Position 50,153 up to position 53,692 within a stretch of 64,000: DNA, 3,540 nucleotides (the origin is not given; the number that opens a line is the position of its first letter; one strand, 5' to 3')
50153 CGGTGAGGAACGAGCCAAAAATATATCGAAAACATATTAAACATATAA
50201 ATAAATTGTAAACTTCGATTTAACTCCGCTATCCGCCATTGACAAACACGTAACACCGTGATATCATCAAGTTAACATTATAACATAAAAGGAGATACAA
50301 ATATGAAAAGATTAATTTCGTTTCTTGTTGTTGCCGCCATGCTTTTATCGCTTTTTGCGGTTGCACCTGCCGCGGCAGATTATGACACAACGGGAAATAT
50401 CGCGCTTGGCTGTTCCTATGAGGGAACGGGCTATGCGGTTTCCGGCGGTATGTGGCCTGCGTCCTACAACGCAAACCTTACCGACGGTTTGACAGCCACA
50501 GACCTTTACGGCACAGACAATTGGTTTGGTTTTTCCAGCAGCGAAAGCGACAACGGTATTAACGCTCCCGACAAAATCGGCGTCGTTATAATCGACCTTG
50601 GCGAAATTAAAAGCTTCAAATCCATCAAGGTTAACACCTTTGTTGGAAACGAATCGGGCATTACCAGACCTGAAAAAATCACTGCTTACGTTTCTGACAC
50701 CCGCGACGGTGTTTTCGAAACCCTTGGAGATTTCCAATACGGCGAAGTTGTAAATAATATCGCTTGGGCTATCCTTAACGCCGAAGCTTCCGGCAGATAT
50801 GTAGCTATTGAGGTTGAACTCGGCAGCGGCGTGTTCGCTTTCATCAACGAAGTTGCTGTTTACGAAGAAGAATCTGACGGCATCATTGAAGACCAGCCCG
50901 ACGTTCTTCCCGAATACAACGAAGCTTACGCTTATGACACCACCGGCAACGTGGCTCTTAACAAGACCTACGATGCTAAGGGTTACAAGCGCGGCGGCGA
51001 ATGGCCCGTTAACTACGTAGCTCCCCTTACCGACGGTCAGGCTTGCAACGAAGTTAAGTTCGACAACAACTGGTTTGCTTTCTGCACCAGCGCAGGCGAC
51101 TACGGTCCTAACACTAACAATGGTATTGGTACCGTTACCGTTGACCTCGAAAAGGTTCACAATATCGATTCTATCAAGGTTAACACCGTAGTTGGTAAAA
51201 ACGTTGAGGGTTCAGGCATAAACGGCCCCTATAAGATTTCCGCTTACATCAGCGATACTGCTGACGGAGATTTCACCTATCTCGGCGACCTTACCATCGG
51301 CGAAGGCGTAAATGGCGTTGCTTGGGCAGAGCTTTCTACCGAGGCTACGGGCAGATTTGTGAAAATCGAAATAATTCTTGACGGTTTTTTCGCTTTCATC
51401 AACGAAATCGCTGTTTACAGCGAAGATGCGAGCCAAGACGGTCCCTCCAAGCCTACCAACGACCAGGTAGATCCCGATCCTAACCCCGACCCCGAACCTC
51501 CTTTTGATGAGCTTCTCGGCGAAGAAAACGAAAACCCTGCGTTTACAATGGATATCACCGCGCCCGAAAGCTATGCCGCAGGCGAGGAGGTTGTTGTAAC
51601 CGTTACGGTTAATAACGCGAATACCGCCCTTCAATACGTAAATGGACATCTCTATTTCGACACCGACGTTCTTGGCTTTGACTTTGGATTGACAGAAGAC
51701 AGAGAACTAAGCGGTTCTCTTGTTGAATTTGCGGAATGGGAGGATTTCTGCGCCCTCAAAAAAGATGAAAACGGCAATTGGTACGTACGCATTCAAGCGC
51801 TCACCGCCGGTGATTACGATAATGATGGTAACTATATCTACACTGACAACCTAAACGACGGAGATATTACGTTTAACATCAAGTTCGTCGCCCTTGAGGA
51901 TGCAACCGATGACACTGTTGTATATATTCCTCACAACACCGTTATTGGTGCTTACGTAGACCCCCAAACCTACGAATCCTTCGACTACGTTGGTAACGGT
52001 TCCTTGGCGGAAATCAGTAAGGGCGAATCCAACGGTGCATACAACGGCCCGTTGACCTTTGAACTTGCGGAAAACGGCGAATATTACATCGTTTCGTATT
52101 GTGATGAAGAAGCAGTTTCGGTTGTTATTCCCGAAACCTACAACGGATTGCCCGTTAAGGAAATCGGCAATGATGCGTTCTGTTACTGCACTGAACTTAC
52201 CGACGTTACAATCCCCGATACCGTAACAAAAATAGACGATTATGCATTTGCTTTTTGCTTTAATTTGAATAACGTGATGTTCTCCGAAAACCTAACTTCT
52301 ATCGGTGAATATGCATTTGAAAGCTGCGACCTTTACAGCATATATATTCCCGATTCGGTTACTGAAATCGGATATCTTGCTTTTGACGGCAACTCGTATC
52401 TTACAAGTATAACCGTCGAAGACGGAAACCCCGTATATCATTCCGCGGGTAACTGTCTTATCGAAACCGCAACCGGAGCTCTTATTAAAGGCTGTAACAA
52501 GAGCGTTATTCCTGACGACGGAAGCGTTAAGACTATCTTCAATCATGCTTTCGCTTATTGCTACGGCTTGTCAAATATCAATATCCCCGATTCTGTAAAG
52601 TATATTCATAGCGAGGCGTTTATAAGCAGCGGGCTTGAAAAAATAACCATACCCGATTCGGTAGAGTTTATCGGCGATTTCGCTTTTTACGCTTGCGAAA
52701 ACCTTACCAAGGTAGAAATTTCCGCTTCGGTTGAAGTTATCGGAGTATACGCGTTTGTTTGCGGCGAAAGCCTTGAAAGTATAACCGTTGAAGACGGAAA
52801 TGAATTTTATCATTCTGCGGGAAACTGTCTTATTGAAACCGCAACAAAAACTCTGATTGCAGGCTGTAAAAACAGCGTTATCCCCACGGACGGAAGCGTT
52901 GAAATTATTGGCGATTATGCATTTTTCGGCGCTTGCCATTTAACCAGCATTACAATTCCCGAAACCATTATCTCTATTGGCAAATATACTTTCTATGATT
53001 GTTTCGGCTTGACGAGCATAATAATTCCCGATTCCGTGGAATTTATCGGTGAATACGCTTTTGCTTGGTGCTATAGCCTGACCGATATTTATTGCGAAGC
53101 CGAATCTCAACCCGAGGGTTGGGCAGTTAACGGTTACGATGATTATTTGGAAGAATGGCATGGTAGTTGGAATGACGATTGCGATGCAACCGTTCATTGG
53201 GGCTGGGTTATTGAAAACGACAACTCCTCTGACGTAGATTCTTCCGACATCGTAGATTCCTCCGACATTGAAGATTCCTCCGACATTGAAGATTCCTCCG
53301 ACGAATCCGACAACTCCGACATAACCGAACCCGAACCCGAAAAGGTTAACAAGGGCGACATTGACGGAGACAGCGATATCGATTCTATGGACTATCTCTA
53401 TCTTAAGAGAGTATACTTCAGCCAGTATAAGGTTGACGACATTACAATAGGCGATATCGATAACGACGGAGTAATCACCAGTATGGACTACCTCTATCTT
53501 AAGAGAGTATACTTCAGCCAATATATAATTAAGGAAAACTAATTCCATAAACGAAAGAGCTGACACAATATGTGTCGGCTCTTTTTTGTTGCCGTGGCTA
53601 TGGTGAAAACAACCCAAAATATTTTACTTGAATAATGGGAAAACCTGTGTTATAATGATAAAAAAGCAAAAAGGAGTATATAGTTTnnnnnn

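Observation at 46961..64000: Dockerin/cohesin gene cluster whose catalytic modules are all phosphodiester or ester hydrolases, with no glycoside hydrolase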

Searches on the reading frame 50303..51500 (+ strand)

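Call 56: search_protein_families(library=pfam, proteins=[window:50303-51500:+], max_evalue=1)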
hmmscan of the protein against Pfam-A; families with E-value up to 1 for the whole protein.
window:50303-51500:+ (399 aa): 3 families
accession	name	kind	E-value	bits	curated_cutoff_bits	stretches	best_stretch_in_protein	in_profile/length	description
PF00754.31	F5_F8_type_C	-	3.2e-05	24.5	28.2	1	271-358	31-113/127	F5/8 type C domain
PF22633.2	F5_F8_type_C_2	-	0.0032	18.5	27.8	0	274-298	18-42/91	NedA-like, galactose-binding domain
PF25634.1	PFV_capsid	-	0.2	12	27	1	279-359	19-97/129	Pyrobaculum filamentous virus capsid protein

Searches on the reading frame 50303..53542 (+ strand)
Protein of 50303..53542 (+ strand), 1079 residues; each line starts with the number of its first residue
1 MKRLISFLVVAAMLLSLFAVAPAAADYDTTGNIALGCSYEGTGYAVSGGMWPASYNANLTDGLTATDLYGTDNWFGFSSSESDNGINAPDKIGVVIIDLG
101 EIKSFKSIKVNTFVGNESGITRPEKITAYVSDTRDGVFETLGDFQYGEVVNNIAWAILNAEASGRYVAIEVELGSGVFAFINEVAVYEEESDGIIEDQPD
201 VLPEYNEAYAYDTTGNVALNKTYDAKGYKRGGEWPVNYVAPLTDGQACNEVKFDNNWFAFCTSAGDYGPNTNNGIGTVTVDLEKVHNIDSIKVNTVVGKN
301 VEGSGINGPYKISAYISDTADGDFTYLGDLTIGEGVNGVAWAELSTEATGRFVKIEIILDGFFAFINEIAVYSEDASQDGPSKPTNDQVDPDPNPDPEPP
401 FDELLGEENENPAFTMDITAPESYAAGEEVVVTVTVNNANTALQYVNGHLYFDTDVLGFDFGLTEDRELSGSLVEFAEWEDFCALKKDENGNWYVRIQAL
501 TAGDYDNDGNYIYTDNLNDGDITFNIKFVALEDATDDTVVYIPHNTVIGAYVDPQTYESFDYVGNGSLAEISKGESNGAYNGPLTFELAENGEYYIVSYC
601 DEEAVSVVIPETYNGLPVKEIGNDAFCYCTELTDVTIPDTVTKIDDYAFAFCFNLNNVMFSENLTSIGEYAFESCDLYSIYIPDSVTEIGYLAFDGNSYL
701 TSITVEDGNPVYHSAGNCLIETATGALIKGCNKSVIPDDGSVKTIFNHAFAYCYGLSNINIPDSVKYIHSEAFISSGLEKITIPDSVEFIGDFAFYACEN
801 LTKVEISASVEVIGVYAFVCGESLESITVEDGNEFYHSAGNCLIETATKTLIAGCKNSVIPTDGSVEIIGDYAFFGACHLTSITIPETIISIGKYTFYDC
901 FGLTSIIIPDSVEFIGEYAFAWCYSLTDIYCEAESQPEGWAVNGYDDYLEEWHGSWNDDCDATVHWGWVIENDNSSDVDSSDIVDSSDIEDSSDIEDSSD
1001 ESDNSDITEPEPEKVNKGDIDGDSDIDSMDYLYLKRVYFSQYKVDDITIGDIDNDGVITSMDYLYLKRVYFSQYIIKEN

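Call 3: search_protein_families(library=pfam, proteins=[window:50303-53542:+], max_evalue=0.01)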
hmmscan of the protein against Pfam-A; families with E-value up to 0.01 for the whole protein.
window:50303-53542:+ (1079 aa): 2 families
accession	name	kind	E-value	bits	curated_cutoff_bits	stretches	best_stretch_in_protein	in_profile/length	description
PF13306.12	LRR_5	-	2.3e-67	225.1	27.7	3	619-707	1-88/127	BspA type Leucine rich repeat region (6 copies)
PF00404.24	Dockerin_1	-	3.5e-06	27.6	22.9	1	1017-1068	1-54/57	Dockerin type I domain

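Call 5: search_protein_families(library=pfam, proteins=[window:50303-53542:+], max_evalue=1)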
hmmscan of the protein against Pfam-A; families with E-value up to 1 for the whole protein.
window:50303-53542:+ (1079 aa): 4 families
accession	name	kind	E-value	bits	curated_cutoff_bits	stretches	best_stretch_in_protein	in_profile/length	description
PF13306.12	LRR_5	-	2.3e-67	225.1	27.7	3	619-707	1-88/127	BspA type Leucine rich repeat region (6 copies)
PF00404.24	Dockerin_1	-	3.5e-06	27.6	22.9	1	1017-1068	1-54/57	Dockerin type I domain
PF00207.28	A2M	-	0.058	13.7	21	0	414-442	56-84/92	Alpha-2-macroglobulin family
PF05725.18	FNIP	-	1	10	21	0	760-790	9-39/44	FNIP Repeat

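Call 86: search_protein_families(library=ncbifam, proteins=[window:50303-53539:+], max_evalue=0.001)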
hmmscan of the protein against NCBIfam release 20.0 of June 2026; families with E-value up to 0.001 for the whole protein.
window:50303-53539:+ (1079 aa): 2 families
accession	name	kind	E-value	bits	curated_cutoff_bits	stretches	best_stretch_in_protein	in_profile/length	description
NF047961.1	adhesin_HupY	equivalog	8.2e-30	103.6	1250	3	605-699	189-278/978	leucine-rich repeat adhesin HupY/LrrG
NF045861.1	glide_Gli349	exception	2.1e-12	44.6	1750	1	629-704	2676-2750/3169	gliding machinery surface structure protein Gli349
